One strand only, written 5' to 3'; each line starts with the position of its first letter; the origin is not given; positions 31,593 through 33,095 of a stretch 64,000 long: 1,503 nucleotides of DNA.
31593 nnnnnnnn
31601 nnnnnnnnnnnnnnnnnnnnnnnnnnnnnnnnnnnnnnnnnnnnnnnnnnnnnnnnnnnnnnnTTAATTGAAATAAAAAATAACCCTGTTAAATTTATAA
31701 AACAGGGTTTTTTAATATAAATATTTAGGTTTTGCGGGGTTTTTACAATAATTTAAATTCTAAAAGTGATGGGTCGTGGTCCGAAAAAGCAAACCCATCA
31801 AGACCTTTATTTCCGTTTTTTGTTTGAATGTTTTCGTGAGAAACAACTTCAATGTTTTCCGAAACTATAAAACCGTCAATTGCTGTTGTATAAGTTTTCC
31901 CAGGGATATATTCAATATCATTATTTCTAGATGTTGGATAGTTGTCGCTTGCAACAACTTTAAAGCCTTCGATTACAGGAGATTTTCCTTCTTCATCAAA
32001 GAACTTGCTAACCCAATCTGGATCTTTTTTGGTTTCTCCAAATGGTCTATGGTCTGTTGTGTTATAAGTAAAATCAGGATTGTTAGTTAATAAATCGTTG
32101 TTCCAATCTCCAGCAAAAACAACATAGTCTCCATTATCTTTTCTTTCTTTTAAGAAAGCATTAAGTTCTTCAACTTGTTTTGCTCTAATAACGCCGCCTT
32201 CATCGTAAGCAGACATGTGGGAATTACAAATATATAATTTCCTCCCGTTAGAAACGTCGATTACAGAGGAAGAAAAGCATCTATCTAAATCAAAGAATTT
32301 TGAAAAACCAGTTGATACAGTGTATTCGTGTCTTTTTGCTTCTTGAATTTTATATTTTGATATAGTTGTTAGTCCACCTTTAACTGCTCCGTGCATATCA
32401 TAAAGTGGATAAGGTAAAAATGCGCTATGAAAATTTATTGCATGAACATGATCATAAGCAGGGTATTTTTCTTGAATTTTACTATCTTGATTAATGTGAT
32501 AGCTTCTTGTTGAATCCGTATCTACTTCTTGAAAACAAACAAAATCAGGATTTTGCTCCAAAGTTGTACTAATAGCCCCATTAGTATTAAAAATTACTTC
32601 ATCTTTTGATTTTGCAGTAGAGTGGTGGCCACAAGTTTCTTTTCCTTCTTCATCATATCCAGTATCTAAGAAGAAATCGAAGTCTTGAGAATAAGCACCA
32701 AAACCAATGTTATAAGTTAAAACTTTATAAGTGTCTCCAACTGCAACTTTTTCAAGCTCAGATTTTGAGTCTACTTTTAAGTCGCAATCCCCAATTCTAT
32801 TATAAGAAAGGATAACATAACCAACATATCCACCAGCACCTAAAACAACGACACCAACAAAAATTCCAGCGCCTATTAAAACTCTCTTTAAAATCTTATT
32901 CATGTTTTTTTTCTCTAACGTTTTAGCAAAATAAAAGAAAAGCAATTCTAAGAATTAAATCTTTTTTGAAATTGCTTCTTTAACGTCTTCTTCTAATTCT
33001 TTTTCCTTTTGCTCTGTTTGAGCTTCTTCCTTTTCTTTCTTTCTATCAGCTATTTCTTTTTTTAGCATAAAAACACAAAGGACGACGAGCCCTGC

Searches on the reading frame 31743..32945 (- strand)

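Call 23: search_protein_families(library=pfam, proteins=[window:31743-32945:-], max_evalue=0.001)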
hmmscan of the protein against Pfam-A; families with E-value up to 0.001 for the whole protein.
window:31743-32945:- (400 aa): 1 family
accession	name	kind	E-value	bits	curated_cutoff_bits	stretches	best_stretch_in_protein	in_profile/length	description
PF03372.29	Exo_endo_phos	-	3.4e-10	40.5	24.5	1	119-299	3-191/225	Endonuclease/Exonuclease/phosphatase family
